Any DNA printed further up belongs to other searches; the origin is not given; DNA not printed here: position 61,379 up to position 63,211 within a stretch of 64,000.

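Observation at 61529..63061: Single-polypeptide RnfD/NqrB-like membrane domain fused to FNR-type NAD(P)H oxidoreductase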

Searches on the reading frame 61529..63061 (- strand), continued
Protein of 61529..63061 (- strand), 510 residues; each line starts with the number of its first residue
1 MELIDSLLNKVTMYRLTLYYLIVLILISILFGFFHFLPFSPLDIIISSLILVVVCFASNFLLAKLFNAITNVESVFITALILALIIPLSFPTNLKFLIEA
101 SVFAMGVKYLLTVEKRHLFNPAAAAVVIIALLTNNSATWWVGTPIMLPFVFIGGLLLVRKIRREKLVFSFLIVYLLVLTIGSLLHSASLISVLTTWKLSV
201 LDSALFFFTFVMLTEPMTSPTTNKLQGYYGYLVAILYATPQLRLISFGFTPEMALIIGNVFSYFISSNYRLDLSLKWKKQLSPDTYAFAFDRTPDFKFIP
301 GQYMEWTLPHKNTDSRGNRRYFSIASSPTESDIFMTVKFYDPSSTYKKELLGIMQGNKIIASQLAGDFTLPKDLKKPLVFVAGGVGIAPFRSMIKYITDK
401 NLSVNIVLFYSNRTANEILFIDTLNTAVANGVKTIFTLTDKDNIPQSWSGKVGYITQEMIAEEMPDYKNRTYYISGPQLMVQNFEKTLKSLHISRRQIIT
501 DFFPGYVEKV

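Call 17: find_related_loci(query=A1, collection=genome_contigs, flank=8000)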
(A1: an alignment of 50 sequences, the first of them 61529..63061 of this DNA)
Query A1 (510 aa) in genome_contigs; peptide patterns used: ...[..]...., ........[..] (x = any residue, [..] = any of these).
599 stretches matched a pattern (row limit reached: there are more); 589 encode a relative of the query (tblastn E <= 1e-3); the best 80 are kept; 80 distinct loci.
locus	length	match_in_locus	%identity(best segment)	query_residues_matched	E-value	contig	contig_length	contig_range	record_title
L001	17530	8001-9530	65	1-509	0e+0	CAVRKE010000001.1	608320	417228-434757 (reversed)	MAG: Candidatus Levybacteria bacterium isolate MFD01476.bin.1.95 genome assembly, contig: contig_20563, whole genome sho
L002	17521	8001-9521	61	1-508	0e+0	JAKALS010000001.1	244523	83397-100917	MAG: bacterium isolate WY5.bin132 NODE_53_length_244523_cov_6.470032, whole genome shotgun sequence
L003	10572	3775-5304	62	1-509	0e+0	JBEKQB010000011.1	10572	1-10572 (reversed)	MAG: Candidatus Levyibacteriota bacterium isolate SPRUCE 478 SPRUCE_478_11, whole genome shotgun sequence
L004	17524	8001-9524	61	1-508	0e+0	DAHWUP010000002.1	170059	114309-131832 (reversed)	MAG TPA_asm: Candidatus Levyibacteriota bacterium isolate clean1537 NODE_2_length_170059_cov_8.230171, whole genome shot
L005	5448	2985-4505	59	1-506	0e+0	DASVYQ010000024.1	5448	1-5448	MAG TPA_asm: Patescibacteria group bacterium isolate SMAG_U2606 k141_900089, whole genome shotgun sequence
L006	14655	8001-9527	61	1-508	0e+0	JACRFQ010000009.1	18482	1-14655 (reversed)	MAG: Candidatus Levyibacteriota bacterium isolate NC_groundwater_1729_Pr3_B-0.1um_34_132 SR-2_scaffold_141_225008, whole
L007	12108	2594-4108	61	4-508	0e+0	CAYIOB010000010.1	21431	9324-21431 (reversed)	MAG TPA_asm: uncultured Gammaproteobacteria bacterium isolate ERP119705_co25_644 genome assembly, contig: NODE_1425_leng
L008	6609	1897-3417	58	1-506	0e+0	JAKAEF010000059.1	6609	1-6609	MAG: bacterium isolate WY1.bin131 NODE_20035_length_6609_cov_1.173866, whole genome shotgun sequence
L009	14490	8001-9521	59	3-508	0e+0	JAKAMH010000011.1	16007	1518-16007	MAG: bacterium isolate WY5.bin164 NODE_5988_length_16007_cov_1.125126, whole genome shotgun sequence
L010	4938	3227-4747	56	2-508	0e+0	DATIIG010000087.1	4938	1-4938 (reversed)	MAG TPA_asm: Candidatus Saccharimonadales bacterium isolate SMAG_U15658 k141_711193, whole genome shotgun sequence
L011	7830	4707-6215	54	3-508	0e+0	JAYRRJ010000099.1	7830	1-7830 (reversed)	MAG: Candidatus Levyibacteriota bacterium isolate XM1_ASGE3bin.27 k141_623391, whole genome shotgun sequence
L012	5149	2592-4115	55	1-508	0e+0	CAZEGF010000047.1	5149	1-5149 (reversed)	MAG TPA_asm: uncultured Gammaproteobacteria bacterium isolate SRP135725_co2_582 genome assembly, contig: k141_1944841, w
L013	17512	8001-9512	52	3-506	9e-177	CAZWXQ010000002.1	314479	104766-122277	MAG TPA_asm: uncultured Gammaproteobacteria bacterium isolate SRP292972_co3_100 genome assembly, contig: NODE_42_length_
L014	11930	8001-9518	54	3-509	0e+0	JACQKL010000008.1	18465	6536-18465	MAG: Candidatus Levyibacteriota bacterium isolate NC_groundwater_1176_Ag_S-0.1um_36_263 S_p1_S3_coassembly_k141_345739,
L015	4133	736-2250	51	4-506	2e-172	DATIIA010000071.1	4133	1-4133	MAG TPA_asm: Candidatus Andersenbacteria bacterium isolate SMAG_U15652 k141_61966, whole genome shotgun sequence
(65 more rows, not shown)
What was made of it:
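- Closest known: NQR/RNF-like flavinylation-associated system. Different: My scan finds the family in at least 589 species genomes, with many Chloroflexota (call 17).
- At least 589 species-level genomes encode full-length relatives (call 17).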

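Call 21: find_encoding_contigs(protein=window:61529-63061:-, flank=6000, max_places=3)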
Protein window:61529-63061:- (510 aa): 1 contig read that carries it; 1 place shown.
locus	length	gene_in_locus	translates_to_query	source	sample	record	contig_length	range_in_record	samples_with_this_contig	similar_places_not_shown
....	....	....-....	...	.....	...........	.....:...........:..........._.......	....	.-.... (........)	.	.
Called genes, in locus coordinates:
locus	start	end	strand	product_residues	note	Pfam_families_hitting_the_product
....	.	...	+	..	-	?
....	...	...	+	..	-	-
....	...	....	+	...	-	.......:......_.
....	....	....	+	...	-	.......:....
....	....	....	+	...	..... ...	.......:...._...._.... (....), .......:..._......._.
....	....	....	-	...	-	-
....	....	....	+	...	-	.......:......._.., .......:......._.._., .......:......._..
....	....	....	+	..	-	?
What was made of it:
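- An identical protein sits on an independent Logan assembly contig (call 21).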

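Call 23: predict_structure(alignment_id=A1)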
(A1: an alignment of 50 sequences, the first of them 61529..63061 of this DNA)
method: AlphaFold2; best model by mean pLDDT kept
length: 510 residues; sequences in the alignment: 50
mean_pLDDT: 87.2   pTM: 0.82
mean pLDDT of the five models: 87.2, 86.6, 86.5, 84.4, 84.2
residues with pLDDT >= 90: 279; 70-90: 196; 50-70: 28; < 50: 7
segments of 3 or more residues with pLDDT < 50: 504-510
pLDDT, mean of each block of 10 residues (from residue 1): 74 86 95 89 93 94 80 88 86 89 89 72 88 75 90 92 92 94 87 89 92 88 91 93 75 93 78 91 91 86 79 58 87 88 80 88 83 94 91 96 97 91 95 95 91 94 95 88 91 92 50
secondary structure, 60 per line:
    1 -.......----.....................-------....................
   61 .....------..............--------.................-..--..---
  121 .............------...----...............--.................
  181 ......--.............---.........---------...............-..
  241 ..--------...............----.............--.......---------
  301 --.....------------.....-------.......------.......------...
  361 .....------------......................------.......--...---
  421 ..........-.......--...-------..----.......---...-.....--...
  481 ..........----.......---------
elements in order: H2-8 H13-33 H41-65 H72-85 H94-110 H121-133 H147-161 H164-186 H189-201 H205-213 H223-237 H239-242 H251-265 E270-282 E285-291 E303-307 E320-324 E332-338 H345-351 E358-365 E378-383 H384-399 E406-412 H421-430 E432-438 H457-463 E471-475 H478-490 E498-501
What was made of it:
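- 61529..63061 (-): Fusion gene (510 aa + stop): RnfD/NqrB-like membrane domain fused to an FNR-type FAD/NAD(P)H module. AlphaFold2 model with pLDDT 87.2 and pTM 0.82 (call 23).
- AlphaFold2 packs the two halves confidently, with pTM 0.82 (call 23).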

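Call 24: search_solved_structures(query=A1, max_evalue=0.001, show_alignments=0)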
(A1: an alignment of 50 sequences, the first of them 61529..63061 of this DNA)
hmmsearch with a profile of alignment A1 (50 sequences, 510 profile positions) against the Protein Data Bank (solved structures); distinct sequences matched with E-value up to 0.001: 100 (the best 60 are shown).
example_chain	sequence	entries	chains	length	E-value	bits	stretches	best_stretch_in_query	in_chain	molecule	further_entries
2eix_A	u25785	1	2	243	1.7e-17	66.6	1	267-493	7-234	NADH-cytochrome b5 reductase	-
7qty_A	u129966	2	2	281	2.6e-16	62.7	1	321-506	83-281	Na(+)-translocating NADH-quinone reductase subunit F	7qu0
7rom_A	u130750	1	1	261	3.5e-16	62.2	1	274-497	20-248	NADH-cytochrome b5 reductase 1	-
4wqm_A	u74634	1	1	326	2.5e-15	59.4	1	268-503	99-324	Toluene-4-monooxygenase electron transfer component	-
7qu3_A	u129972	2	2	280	3.4e-15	59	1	346-506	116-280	Na(+)-translocating NADH-quinone reductase subunit F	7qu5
7xk3_F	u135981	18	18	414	1.8e-14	56.6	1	346-508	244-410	Na(+)-translocating NADH-quinone reductase subunit F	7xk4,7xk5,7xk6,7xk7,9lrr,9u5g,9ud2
1cne_A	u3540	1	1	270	2.9e-14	55.9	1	367-492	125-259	NITRATE REDUCTASE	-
4u9u_A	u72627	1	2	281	2.9e-14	55.9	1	346-506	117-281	Na(+)-translocating NADH-quinone reductase subunit F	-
8ad4_A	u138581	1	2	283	3e-14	55.9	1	346-506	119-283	Na(+)-translocating NADH-quinone reductase subunit F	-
4uaj_A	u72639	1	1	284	3e-14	55.9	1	346-506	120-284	Na(+)-translocating NADH-quinone reductase subunit F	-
2r6h_A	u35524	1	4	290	5.9e-14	54.9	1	345-504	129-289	NADH:ubiquinone oxidoreductase, Na translocating, F subunit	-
8a1t_F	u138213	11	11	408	6.8e-14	54.7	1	346-506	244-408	Na(+)-translocating NADH-quinone reductase subunit F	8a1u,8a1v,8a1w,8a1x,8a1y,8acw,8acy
1cnf_A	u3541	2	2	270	1.3e-13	53.7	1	367-491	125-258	NITRATE REDUCTASE | NADH-DEPENDENT NITRATE REDUCTASE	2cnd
8ad3_A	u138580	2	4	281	1.8e-13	53.3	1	346-502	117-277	Na(+)-translocating NADH-quinone reductase subunit F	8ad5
1krh_A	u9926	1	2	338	4.3e-13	52.1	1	273-499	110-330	Benzoate 1,2-Dioxygenase Reductase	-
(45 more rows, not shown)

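Call 27: fold_search(model_id=the predicted structure, library=pdb)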
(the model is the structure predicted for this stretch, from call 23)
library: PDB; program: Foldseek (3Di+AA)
matches with E <= 10: 1114; with E <= 0.001: 307
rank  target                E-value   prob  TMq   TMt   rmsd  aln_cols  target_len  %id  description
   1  6mv1                  6.4e-17  1.00  0.41  0.57   3.5       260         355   20  2.15A resolution structure of the CS-b5R domains of human Ncb5or (NAD+ form) (released 2019-07-17)
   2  6o0a                  1.2e-16  1.00  0.43  0.56  12.6       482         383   14  Crystal structure of flavohemoglobin from Malassezia yamatoensis with bound FAD and heme determined by iron SAD phasing (released 2019-03-06)
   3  2eix_A                1.5e-16  1.00  0.41  0.81   2.9       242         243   21  The Structure of Physarum polycephalum cytochrome b5 reductase (released 2007-04-17)
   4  7qu5                  1.5e-16  1.00  0.42  0.73   4.9       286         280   18  X-ray structure of FAD domain of NqrF of Pseudomonas aeruginosa (released 2022-02-09)
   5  2r6h_C                1.7e-16  1.00  0.41  0.70   5.3       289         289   18  Crystal structure of the domain comprising the NAD binding and the FAD binding regions of the NADH:ubiquinone oxidored (released 2007-09-11)
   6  7qu3                  1.8e-16  1.00  0.41  0.72   5.0       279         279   17  X-ray structure of FAD domain of NqrF of Pseudomonas aeruginosa (released 2022-02-09)
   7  2r6h_D                1.9e-16  1.00  0.40  0.70   5.5       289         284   19  Crystal structure of the domain comprising the NAD binding and the FAD binding regions of the NADH:ubiquinone oxidored (released 2007-09-11)
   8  1gvh                  2.9e-16  1.00  0.43  0.54   9.1       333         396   14  The X-ray structure of ferric Escherichia coli flavohemoglobin reveals an unespected geometry of the distal heme pocket (released 2002-08-06)
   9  2r6h_B                3.2e-16  1.00  0.40  0.69   5.7       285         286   18  Crystal structure of the domain comprising the NAD binding and the FAD binding regions of the NADH:ubiquinone oxidored (released 2007-09-11)
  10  6mv2                  3.4e-16  1.00  0.40  0.57   3.5       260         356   20  2.05A resolution structure of the CS-b5R domains of human Ncb5or (NADP+ form) (released 2019-07-17)
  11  5ogx                  3.8e-16  1.00  0.41  0.62   2.6       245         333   21  Crystal structure of Amycolatopsis cytochrome P450 reductase GcoB. (released 2018-07-04)
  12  2r6h_A                5.5e-16  1.00  0.41  0.70   3.3       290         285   18  Crystal structure of the domain comprising the NAD binding and the FAD binding regions of the NADH:ubiquinone oxidored (released 2007-09-11)
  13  7qty                  6.5e-16  1.00  0.41  0.72   5.1       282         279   17  X-ray structure of FAD domain of NqrF of Klebsiella pneumoniae (released 2022-02-09)
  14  8ad4_A                6.5e-16  1.00  0.40  0.70   5.4       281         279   18  X-ray structure of NqrF(129-408)of Vibrio cholerae in complex with NADH (released 2023-07-12)
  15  7rom                  7.2e-16  1.00  0.40  0.76   3.4       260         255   23  Crystal structure of Saccharomyces cerevisiae NADH-cytochrome b5 reductase 1 (Cbr1) fragment (residues 28-284) bound to  (released 2022-08-10)
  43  7c3a_C                1.8e-14  1.00  0.39  0.59   3.6       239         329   17  Ferredoxin reductase in carbazole 1,9a-dioxygenase (released 2021-05-26)
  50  7c3a_B                3.0e-14  1.00  0.40  0.60   2.8       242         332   17  Ferredoxin reductase in carbazole 1,9a-dioxygenase (released 2021-05-26)
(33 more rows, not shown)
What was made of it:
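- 61532..62257 (-): FNR-type module (aa 269-510): FAD-binding beta-barrel plus NAD(P)H-binding Rossmann-like domain. It has no ferredoxin domain. Foldseek TM-score on target 0.7-0.8 to cytochrome b5 reductase and the NqrF FAD domain (call 27).
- Closest known: NqrF FAD/NADH domain and other FNR-family reductases. Same: Two-domain FNR fold (calls 24, 27).
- Closest known: NOX/FRE-type NAD. Same: The dehydrogenase domains match structurally (call 27).
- The C-terminal half hits FNR-family modules, including the NqrF FAD domain (calls 24, 27).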

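Call 54: list_cluster_members(proteins=[window:61529-63061:-, window:59124-59660:-])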
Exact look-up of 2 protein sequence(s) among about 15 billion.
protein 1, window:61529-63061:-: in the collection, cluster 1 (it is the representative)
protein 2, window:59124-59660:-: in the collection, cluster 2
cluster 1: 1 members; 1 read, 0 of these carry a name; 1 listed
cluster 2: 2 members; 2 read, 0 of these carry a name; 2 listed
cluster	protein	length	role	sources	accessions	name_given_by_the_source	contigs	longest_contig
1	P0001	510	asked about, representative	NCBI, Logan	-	-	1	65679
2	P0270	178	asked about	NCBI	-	-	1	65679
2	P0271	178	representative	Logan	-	-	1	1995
